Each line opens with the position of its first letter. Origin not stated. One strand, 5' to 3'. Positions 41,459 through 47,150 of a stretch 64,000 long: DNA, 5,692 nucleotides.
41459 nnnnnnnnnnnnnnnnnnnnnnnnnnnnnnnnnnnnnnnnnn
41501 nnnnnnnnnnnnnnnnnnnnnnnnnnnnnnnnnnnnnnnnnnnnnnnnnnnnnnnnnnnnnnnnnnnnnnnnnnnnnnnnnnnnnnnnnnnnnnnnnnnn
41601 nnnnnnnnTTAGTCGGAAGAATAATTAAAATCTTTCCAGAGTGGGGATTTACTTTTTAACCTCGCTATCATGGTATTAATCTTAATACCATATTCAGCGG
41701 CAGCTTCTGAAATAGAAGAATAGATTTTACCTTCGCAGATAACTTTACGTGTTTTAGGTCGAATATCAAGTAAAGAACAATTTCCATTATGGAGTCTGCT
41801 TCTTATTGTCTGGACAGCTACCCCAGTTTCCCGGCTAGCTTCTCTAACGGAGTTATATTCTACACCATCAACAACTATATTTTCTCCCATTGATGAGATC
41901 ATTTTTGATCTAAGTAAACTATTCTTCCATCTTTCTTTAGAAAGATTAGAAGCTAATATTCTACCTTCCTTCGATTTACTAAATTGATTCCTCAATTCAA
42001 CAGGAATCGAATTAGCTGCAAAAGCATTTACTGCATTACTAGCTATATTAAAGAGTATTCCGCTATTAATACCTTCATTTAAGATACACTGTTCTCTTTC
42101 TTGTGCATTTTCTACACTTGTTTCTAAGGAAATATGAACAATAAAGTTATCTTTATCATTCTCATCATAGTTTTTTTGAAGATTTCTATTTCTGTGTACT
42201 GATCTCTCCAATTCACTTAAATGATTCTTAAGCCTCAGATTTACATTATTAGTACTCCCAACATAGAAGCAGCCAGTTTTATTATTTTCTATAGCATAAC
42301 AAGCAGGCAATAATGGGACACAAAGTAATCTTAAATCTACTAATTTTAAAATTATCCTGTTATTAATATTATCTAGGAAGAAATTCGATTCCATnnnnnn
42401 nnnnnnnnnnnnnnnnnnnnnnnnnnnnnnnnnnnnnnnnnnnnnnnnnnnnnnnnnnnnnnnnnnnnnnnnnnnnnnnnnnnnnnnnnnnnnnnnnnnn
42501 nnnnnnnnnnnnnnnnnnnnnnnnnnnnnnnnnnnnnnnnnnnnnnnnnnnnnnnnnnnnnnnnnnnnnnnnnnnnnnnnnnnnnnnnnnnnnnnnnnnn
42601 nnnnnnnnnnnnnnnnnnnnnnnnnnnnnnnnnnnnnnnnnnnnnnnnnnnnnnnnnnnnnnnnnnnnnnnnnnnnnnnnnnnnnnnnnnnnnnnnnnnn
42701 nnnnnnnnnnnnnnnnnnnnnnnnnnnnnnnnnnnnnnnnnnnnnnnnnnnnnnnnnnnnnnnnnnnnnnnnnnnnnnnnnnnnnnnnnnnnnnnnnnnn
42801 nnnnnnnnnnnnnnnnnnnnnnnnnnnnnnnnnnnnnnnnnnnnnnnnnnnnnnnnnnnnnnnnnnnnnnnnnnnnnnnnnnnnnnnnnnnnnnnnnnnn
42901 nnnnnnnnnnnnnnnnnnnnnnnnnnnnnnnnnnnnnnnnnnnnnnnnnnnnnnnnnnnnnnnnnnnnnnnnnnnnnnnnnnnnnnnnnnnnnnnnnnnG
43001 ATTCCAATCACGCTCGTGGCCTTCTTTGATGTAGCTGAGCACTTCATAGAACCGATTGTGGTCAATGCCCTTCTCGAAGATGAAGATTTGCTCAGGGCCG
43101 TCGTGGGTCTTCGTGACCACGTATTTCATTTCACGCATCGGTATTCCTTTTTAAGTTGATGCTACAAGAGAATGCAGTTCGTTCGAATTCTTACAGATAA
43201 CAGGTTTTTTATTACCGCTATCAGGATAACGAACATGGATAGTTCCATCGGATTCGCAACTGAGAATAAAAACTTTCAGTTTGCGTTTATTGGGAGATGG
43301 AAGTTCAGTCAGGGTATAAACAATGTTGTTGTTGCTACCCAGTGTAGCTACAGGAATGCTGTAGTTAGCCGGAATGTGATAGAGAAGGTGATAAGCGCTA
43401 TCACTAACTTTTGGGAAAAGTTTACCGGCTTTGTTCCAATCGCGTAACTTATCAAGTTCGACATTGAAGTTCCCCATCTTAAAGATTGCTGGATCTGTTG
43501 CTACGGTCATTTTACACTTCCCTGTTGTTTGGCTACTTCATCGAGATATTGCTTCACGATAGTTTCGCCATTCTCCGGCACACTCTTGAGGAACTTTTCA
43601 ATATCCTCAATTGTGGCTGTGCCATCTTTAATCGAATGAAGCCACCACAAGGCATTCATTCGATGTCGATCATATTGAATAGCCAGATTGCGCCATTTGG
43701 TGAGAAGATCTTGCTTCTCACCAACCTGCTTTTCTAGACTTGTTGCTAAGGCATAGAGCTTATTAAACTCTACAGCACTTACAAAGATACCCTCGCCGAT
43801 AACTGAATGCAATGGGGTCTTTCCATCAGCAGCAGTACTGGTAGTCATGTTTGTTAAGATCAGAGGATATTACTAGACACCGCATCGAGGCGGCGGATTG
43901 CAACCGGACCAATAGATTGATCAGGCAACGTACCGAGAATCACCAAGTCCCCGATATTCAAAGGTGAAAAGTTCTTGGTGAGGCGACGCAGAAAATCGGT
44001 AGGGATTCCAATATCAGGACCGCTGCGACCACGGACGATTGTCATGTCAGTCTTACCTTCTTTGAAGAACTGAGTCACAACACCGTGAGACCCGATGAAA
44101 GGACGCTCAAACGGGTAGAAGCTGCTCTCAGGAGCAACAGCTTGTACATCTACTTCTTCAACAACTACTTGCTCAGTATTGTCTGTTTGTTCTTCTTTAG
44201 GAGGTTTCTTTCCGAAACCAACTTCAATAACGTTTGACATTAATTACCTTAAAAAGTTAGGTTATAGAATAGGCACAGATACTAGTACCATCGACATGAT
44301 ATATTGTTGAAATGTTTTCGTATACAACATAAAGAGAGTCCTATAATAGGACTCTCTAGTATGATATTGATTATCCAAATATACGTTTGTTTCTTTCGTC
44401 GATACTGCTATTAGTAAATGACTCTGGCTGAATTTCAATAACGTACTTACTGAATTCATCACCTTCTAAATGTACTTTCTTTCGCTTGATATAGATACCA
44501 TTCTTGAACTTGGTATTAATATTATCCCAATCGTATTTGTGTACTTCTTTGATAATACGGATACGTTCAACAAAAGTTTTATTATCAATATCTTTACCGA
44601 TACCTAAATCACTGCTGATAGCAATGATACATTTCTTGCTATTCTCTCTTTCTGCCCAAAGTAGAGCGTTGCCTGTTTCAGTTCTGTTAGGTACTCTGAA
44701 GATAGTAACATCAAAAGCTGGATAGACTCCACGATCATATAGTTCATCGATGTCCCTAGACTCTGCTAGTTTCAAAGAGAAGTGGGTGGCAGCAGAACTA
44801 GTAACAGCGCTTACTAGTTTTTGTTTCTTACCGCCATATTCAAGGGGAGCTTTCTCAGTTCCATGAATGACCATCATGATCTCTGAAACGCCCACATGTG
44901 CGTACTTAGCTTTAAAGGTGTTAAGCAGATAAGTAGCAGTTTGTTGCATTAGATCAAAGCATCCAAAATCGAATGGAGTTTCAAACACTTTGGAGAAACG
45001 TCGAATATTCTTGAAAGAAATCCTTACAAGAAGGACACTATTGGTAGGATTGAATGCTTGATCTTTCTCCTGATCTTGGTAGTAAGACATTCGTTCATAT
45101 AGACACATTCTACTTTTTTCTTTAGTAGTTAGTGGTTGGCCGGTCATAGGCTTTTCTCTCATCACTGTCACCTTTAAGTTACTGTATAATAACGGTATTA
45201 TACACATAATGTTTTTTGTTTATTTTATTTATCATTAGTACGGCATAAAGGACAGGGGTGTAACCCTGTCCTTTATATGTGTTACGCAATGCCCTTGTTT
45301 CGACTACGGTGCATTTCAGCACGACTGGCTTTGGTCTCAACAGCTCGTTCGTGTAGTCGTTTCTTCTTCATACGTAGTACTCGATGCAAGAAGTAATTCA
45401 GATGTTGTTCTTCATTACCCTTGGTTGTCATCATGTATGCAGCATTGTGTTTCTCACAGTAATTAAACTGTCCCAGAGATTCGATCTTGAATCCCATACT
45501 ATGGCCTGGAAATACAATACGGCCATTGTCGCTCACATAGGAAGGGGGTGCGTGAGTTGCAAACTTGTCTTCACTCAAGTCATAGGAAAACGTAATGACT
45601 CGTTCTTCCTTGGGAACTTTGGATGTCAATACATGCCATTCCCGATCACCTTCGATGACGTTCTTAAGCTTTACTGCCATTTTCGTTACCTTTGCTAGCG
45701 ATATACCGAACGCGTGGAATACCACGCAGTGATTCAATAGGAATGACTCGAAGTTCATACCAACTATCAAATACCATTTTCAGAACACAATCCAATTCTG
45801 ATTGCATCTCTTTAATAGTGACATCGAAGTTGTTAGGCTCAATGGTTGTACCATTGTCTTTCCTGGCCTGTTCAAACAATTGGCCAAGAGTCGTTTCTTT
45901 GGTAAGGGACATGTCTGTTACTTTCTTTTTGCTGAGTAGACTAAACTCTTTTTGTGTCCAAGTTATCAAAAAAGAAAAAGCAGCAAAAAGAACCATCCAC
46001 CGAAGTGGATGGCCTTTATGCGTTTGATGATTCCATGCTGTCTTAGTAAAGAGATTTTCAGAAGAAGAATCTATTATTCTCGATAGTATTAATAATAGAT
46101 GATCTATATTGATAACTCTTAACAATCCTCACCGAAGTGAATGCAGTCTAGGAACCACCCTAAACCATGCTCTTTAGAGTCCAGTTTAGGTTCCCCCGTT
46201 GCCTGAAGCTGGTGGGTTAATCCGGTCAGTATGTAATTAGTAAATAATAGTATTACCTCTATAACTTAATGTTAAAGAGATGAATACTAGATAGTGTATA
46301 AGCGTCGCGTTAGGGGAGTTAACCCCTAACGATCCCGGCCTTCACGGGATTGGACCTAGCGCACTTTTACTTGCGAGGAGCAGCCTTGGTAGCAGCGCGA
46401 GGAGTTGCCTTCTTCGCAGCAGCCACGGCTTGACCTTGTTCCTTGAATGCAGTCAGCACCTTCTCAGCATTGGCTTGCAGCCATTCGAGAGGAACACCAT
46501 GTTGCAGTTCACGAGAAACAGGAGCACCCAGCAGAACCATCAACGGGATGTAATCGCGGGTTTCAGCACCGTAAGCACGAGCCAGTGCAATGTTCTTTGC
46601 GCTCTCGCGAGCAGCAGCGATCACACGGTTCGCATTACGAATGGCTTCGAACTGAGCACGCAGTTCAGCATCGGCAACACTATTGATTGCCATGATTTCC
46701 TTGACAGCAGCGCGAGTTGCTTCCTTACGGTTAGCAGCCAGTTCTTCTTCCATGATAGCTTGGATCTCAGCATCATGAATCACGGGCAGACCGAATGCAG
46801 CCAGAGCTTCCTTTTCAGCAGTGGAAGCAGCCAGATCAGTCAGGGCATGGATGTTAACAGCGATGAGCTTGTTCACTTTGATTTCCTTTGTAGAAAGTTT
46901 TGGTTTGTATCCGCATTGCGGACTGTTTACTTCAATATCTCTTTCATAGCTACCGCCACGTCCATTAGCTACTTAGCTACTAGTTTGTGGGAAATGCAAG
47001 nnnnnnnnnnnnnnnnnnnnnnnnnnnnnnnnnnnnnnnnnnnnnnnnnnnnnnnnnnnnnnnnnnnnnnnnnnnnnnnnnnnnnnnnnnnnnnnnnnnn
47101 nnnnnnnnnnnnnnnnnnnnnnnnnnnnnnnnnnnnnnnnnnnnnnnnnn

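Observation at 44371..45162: Phage-encoded Thg1-like 3'-5' nucleotidyltransferase near a tRNA cluster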

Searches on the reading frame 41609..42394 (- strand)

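Call 91: search_protein_families(library=pfam, proteins=[window:41609-42394:-], max_evalue=0.01)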
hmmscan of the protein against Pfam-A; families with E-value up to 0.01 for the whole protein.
window:41609-42394:- (261 aa): 4 families
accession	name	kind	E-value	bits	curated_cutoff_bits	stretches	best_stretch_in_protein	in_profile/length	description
PF01541.30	GIY-YIG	-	2.9e-10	40.7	22.6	1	31-106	3-70/78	GIY-YIG catalytic domain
PF20987.3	I-TevI_DNA-bd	-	3.9e-06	27.1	27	0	215-249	11-45/51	Intron-encoded endonuclease 1, DNA-binding domain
PF07453.19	NUMOD1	-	0.00026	21.6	22.8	0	179-198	15-34/37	NUMOD1 domain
PF22083.2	I-HmuI_NUMOD-like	-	0.0081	16.2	27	0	179-202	11-34/46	DNA endonuclease I-HmuI-like, NUMOD-like domain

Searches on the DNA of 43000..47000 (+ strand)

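Call 8: search_dna_similar(query=window:43000-47000:+, collection=phages, mode=near, max_rows=20)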
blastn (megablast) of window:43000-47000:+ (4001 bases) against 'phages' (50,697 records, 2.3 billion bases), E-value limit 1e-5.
No match.

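Call 35: search_rna_families(sources=[L001, L004], threshold=evalue, max_evalue=0.1)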
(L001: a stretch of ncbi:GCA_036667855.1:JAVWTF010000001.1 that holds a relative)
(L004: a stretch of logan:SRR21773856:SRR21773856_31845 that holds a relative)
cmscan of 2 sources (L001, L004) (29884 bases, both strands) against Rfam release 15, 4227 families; matches with E-value up to 0.1: 17.
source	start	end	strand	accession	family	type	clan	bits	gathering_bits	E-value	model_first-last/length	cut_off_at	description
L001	2712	2784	+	RF00005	tRNA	Gene; tRNA;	CL00001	66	29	1.9e-12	1-71/71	no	tRNA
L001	3088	3159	+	RF00005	tRNA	Gene; tRNA;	CL00001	64.4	29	5.2e-12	1-71/71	no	tRNA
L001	2797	2882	+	RF00005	tRNA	Gene; tRNA;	CL00001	61.7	29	2.9e-11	1-71/71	no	tRNA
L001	1413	1497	+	RF00005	tRNA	Gene; tRNA;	CL00001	61.5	29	3.3e-11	1-71/71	no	tRNA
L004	273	359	+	RF00005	tRNA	Gene; tRNA;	CL00001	60.3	29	6.9e-11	1-71/71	no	tRNA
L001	3635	3708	+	RF00005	tRNA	Gene; tRNA;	CL00001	58.4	29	2.3e-10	1-71/71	no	tRNA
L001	2903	2983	+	RF00005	tRNA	Gene; tRNA;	CL00001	55.9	29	1.1e-09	1-71/71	no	tRNA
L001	5549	5634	+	RF00005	tRNA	Gene; tRNA;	CL00001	51.2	29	2.2e-08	1-71/71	no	tRNA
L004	2976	3061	+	RF00005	tRNA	Gene; tRNA;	CL00001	48.8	29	9.7e-08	1-71/71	no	tRNA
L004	2273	2356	+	RF00005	tRNA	Gene; tRNA;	CL00001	43.1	29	3.6e-06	1-71/71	no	tRNA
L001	1880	2194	+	RF00028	Intron_gpI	Intron;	-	37.9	50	1.9e-06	1-253/253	no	Group I catalytic intron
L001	8809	8886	+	RF02681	Twister-sister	Gene; ribozyme;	-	36.6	34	0.00011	1-81/81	no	Twister_sister_ribozyme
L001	3635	3709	-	RF04354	Plastid-ycf2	Cis-reg;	-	35.7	65.7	0.00046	1-75/75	no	Plastid-ycf2 5UTR RNA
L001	16725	16857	+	RF01808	MicX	Gene; sRNA;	-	31.4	75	0.0021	1-194/194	no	MicX Vibrio cholerae sRNA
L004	625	1038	+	RF00028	Intron_gpI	Intron;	-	30.7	50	0.00028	1-253/253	no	Group I catalytic intron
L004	3875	3953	+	RF02681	Twister-sister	Gene; ribozyme;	-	30.1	34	0.0076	1-81/81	no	Twister_sister_ribozyme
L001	2995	3063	-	RF04354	Plastid-ycf2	Cis-reg;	-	30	65.7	0.017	1-75/75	no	Plastid-ycf2 5UTR RNA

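Call 48: search_rna_families(sources=[L005, L006, L002], threshold=evalue, max_evalue=0.1)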
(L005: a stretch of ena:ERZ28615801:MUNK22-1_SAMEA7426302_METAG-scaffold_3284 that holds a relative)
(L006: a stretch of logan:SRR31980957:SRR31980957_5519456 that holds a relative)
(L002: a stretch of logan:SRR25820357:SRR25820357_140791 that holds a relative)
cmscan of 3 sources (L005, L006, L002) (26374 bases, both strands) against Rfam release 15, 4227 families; matches with E-value up to 0.1: 3.
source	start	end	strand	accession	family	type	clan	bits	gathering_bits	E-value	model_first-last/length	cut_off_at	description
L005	576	656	+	RF02681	Twister-sister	Gene; ribozyme;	-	46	34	1.9e-07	1-81/81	no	Twister_sister_ribozyme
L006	1082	1162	+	RF02681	Twister-sister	Gene; ribozyme;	-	46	34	1.9e-07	1-81/81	no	Twister_sister_ribozyme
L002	3202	3279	+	RF02681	Twister-sister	Gene; ribozyme;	-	36.6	34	9.3e-05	1-81/81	no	Twister_sister_ribozyme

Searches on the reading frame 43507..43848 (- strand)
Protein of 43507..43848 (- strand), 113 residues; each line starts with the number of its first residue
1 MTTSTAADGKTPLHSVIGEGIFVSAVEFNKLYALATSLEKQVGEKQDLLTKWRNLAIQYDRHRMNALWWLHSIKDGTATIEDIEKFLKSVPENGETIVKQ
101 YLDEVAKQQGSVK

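Call 17: search_protein_families(library=phrogs, proteins=[window:43507-43848:-], max_evalue=0.01)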
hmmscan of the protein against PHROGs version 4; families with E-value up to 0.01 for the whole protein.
window:43507-43848:- (113 aa): 2 families
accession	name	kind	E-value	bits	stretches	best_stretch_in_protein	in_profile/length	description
phrog_14593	-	unknown function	6.9e-11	43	1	51-109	6-66/68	-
phrog_19286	-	unknown function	0.0021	19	1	18-40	28-50/52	-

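Call 28: search_protein_families(library=pfam, proteins=[window:43507-43848:-], max_evalue=0.05)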
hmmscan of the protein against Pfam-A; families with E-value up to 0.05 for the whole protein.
window:43507-43848:- (113 aa): 0 families

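Call 90: search_protein_families(library=padloc, proteins=[window:43507-43848:-], max_evalue=0.01)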
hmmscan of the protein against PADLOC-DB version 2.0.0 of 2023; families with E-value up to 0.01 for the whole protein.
window:43507-43848:- (113 aa): 0 families

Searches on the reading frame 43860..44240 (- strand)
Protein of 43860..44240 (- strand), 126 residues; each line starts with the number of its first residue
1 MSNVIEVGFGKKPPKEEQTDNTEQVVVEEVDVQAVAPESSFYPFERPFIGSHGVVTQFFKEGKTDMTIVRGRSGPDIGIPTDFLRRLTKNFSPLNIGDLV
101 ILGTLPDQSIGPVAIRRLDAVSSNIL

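Call 17: search_protein_families(library=phrogs, proteins=[window:43860-44240:-], max_evalue=0.01)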
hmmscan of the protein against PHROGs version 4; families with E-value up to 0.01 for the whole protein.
window:43860-44240:- (126 aa): 0 families

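Call 28: search_protein_families(library=pfam, proteins=[window:43860-44240:-], max_evalue=0.05)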
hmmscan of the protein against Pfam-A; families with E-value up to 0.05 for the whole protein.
window:43860-44240:- (126 aa): 0 families

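Call 74: find_homologous_proteins(query=window:43860-44240:-, max_evalue=0.001)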
Query window:43860-44240:- (126 aa): 72 proteins with E <= 0.001 among 79 candidates.
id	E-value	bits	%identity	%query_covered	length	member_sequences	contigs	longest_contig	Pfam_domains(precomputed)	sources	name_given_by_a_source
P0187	6.2e-73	260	97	100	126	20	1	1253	-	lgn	-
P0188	3.8e-72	258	97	100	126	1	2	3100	-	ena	-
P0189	2.8e-71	255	94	100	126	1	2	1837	-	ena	-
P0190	3.3e-71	255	94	100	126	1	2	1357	-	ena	-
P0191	6.7e-71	254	94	100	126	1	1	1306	-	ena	-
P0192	8.5e-71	254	93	100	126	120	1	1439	-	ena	-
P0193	9.4e-71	253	92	100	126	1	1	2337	-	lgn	-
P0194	2.8e-70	252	92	100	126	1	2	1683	-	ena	-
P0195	8.5e-70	250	92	100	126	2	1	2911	-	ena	-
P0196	8.7e-70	250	93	100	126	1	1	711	-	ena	-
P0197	1.2e-69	250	90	100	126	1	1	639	-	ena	-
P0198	9.4e-69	247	91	100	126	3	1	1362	-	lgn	-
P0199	1.3e-68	247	91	100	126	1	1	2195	-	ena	-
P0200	1.3e-68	247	93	100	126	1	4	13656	-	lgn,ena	-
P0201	2.1e-68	246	91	100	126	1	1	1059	-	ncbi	-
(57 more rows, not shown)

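Call 82: predict_structure(alignment_id=A3)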
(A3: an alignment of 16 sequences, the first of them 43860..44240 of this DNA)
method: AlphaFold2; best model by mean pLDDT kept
length: 126 residues; sequences in the alignment: 16
mean_pLDDT: 41.6   pTM: 0.26
mean pLDDT of the five models: 41.6, 40.7, 39.9, 38.6, 37.1
residues with pLDDT >= 90: 0; 70-90: 0; 50-70: 39; < 50: 87
segments of 3 or more residues with pLDDT < 50: 1-53, 59-61, 71-75, 90-92, 96-98, 114-126
pLDDT, mean of each block of 10 residues (from residue 1): 28 33 31 32 31 49 53 48 53 50 52 46 31
secondary structure, 60 per line:
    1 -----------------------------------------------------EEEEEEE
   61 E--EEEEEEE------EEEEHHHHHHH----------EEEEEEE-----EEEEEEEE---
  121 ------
elements in order: E54-61 E64-70 E77-80 H81-87 E98-104 E110-117

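Call 90: search_protein_families(library=padloc, proteins=[window:43860-44240:-], max_evalue=0.01)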
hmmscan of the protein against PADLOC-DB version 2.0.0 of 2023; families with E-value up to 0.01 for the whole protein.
window:43860-44240:- (126 aa): 0 families
